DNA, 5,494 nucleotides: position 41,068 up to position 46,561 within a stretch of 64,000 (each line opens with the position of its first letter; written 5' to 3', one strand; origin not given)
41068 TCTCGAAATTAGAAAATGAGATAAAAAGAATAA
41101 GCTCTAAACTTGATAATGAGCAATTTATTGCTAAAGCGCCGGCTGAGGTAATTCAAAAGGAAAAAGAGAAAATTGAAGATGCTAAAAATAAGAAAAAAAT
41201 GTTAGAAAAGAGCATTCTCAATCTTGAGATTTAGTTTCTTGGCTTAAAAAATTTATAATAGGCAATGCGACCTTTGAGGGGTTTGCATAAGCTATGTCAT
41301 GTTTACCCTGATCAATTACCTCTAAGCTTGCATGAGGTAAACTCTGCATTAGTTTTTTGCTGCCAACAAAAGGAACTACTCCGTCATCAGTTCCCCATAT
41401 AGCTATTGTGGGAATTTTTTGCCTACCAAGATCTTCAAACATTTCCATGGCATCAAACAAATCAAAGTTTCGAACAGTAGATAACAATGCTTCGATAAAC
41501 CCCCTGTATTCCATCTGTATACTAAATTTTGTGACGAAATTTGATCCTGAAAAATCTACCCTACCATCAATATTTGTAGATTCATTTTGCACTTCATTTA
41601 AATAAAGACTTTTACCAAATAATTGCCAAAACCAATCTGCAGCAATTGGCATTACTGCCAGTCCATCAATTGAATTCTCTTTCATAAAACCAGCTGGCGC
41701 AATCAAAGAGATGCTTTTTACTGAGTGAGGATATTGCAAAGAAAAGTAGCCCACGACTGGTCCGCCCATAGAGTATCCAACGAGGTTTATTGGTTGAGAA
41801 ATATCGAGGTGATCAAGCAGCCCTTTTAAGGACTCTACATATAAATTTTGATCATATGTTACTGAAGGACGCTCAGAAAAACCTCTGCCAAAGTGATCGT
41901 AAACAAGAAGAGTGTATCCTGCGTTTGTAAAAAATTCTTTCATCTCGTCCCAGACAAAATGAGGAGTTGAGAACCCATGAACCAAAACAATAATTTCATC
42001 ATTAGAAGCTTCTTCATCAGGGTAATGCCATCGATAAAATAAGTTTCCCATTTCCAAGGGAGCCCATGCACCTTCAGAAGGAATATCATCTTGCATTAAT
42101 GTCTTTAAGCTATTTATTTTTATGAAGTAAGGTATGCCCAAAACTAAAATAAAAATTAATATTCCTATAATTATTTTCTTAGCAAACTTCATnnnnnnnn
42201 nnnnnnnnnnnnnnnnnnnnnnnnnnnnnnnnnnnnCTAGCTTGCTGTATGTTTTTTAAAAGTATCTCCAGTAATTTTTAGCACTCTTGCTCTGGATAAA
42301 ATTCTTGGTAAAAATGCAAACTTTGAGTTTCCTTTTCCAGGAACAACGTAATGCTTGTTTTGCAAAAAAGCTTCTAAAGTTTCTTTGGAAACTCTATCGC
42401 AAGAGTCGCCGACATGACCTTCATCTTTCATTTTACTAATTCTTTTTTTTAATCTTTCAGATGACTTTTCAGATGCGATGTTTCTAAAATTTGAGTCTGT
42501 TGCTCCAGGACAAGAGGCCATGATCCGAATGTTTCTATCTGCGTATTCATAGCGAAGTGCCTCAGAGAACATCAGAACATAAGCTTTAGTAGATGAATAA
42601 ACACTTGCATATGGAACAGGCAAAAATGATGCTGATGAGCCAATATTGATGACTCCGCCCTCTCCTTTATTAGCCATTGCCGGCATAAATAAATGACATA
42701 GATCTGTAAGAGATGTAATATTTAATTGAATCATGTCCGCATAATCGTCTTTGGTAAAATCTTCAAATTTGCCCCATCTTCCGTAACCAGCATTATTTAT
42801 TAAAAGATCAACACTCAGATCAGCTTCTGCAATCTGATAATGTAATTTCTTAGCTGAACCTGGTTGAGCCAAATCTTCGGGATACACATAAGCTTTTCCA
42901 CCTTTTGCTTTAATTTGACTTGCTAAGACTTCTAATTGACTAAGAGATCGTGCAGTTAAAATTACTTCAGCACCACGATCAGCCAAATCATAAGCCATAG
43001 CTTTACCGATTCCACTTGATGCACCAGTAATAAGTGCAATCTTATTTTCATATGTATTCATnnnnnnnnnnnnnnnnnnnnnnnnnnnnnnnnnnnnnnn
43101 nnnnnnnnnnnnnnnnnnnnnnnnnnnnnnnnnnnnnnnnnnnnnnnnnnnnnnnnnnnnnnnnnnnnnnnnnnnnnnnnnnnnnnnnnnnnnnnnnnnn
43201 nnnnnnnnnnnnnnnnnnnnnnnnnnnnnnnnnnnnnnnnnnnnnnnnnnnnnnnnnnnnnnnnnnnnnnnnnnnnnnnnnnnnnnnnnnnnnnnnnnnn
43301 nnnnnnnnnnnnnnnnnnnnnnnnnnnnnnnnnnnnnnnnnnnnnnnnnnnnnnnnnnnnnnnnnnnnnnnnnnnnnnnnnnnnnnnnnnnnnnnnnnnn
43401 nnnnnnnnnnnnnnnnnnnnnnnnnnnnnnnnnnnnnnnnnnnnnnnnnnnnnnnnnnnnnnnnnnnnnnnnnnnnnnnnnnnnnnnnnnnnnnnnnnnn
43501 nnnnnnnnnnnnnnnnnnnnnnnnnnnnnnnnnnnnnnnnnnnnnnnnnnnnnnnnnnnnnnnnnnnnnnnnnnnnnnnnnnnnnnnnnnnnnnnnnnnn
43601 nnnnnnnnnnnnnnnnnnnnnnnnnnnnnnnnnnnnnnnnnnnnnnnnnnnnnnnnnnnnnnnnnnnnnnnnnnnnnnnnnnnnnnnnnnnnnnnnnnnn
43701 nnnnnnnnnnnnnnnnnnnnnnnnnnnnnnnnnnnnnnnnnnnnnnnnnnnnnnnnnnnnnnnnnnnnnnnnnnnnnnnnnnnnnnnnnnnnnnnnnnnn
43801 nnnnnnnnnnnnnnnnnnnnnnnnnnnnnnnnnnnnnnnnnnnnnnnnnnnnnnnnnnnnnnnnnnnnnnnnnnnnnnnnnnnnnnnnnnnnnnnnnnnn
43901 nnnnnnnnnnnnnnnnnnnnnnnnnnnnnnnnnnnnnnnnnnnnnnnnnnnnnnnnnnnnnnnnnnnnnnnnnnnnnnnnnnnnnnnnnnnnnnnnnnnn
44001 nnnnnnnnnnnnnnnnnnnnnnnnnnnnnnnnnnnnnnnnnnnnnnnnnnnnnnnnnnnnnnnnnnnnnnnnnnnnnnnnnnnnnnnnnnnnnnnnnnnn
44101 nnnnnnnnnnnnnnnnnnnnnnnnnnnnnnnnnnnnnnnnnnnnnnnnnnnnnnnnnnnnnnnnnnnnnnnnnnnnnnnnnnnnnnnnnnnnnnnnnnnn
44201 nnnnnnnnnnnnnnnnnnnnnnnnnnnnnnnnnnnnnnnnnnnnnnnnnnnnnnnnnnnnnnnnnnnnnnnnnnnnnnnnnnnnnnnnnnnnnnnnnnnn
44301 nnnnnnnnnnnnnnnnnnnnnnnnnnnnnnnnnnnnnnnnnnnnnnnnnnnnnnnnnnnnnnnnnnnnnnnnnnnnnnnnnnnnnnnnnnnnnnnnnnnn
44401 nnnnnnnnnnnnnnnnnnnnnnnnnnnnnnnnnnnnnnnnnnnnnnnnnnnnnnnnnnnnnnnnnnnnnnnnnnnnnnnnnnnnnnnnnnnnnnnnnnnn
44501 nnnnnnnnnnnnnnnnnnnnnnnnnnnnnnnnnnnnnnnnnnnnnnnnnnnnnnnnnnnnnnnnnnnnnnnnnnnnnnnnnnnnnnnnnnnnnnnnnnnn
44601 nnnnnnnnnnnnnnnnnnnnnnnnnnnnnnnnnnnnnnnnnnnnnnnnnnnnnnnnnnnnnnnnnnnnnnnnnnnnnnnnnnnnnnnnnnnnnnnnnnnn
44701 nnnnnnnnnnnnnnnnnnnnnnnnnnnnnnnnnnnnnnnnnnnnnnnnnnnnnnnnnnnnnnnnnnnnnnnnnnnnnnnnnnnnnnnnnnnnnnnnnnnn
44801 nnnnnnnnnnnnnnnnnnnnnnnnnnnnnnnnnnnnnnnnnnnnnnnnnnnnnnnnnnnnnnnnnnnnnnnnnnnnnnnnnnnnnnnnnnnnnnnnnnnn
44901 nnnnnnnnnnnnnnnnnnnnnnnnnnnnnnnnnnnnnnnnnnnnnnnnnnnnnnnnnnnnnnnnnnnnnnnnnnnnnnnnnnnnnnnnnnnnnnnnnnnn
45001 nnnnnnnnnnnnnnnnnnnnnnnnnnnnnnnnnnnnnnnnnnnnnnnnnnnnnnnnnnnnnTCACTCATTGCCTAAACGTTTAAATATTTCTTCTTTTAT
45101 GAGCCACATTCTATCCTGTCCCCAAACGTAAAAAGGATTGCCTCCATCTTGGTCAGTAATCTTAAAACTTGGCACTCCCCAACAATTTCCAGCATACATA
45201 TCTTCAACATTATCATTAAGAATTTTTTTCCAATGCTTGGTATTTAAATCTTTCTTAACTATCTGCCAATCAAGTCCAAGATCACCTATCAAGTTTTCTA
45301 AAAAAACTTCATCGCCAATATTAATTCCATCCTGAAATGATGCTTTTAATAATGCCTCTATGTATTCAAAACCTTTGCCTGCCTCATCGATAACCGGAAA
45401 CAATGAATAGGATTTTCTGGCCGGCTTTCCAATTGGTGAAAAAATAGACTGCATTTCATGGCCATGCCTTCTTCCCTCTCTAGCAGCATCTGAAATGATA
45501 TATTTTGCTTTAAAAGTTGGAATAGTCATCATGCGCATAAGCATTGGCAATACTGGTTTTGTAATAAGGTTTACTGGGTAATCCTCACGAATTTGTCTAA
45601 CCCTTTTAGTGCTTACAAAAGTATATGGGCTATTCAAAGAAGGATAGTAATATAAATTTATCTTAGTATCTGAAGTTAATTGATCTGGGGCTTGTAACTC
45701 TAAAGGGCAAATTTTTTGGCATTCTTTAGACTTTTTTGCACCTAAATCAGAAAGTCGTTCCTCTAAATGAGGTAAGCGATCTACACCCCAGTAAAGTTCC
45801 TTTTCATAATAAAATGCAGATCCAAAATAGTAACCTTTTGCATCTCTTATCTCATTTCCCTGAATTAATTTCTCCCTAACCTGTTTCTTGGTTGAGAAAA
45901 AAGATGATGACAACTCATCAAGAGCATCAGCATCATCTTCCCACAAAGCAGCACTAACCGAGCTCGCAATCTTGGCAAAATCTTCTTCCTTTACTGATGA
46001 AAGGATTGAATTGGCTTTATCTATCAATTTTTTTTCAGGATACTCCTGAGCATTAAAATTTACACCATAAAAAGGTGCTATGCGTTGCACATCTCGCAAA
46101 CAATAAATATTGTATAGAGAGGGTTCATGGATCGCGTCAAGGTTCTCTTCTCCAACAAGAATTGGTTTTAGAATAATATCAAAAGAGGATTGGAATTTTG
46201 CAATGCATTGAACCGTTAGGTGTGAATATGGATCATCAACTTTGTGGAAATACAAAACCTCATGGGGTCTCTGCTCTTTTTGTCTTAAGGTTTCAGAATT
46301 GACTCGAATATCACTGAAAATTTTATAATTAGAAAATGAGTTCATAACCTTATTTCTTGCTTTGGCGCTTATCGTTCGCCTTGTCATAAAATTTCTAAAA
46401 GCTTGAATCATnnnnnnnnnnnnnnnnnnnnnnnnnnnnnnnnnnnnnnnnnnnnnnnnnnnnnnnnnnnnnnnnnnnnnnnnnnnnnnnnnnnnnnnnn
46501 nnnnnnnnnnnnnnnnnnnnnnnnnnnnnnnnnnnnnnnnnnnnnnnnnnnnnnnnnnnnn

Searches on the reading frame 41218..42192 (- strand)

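Call 76: search_protein_families(library=pfam, proteins=[window:41218-42192:-], max_evalue=0.001)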
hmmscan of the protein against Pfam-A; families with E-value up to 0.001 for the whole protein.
window:41218-42192:- (324 aa): 3 families
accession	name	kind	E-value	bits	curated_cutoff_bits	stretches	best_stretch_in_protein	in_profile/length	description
PF00561.26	Abhydrolase_1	-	1.4e-26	94.1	25.8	1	67-302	2-242/245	alpha/beta hydrolase fold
PF12146.15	Hydrolase_4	-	2e-19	70.3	27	1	64-300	3-234/239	Serine aminopeptidase, S33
PF12697.13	Abhydrolase_6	-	3.6e-14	54.4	26.3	1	68-309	1-215/217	Alpha/beta hydrolase family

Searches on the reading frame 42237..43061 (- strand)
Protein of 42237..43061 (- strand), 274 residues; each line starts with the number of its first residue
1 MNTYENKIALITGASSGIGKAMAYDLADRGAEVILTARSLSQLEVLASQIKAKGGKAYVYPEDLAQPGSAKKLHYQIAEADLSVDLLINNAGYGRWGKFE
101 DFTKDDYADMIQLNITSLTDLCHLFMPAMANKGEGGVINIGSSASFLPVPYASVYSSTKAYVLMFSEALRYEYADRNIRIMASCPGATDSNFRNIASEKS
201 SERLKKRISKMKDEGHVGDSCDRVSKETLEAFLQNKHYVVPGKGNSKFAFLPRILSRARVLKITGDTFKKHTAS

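Call 76: search_protein_families(library=pfam, proteins=[window:42237-43061:-], max_evalue=0.001)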
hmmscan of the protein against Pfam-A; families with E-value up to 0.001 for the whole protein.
window:42237-43061:- (274 aa): 3 families
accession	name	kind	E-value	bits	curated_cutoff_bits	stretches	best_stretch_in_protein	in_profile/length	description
PF00106.31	adh_short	-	1.5e-50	171.9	26.6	1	7-195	1-189/195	short chain dehydrogenase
PF13561.12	adh_short_C2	-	4.9e-32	111.8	27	1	13-207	1-193/236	Enoyl-(Acyl carrier protein) reductase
PF08659.16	KR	-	3.8e-09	37.1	22.6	1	10-165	4-159/180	KR domain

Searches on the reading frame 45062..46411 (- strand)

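Call 76: search_protein_families(library=pfam, proteins=[window:45062-46411:-], max_evalue=0.001)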
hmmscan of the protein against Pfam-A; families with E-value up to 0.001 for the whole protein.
window:45062-46411:- (449 aa): 1 family
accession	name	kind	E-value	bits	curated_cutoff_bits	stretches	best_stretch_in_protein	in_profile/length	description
PF01323.26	DSBA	-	5.7e-13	49.5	25.6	1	256-442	5-190/191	DSBA-like thioredoxin domain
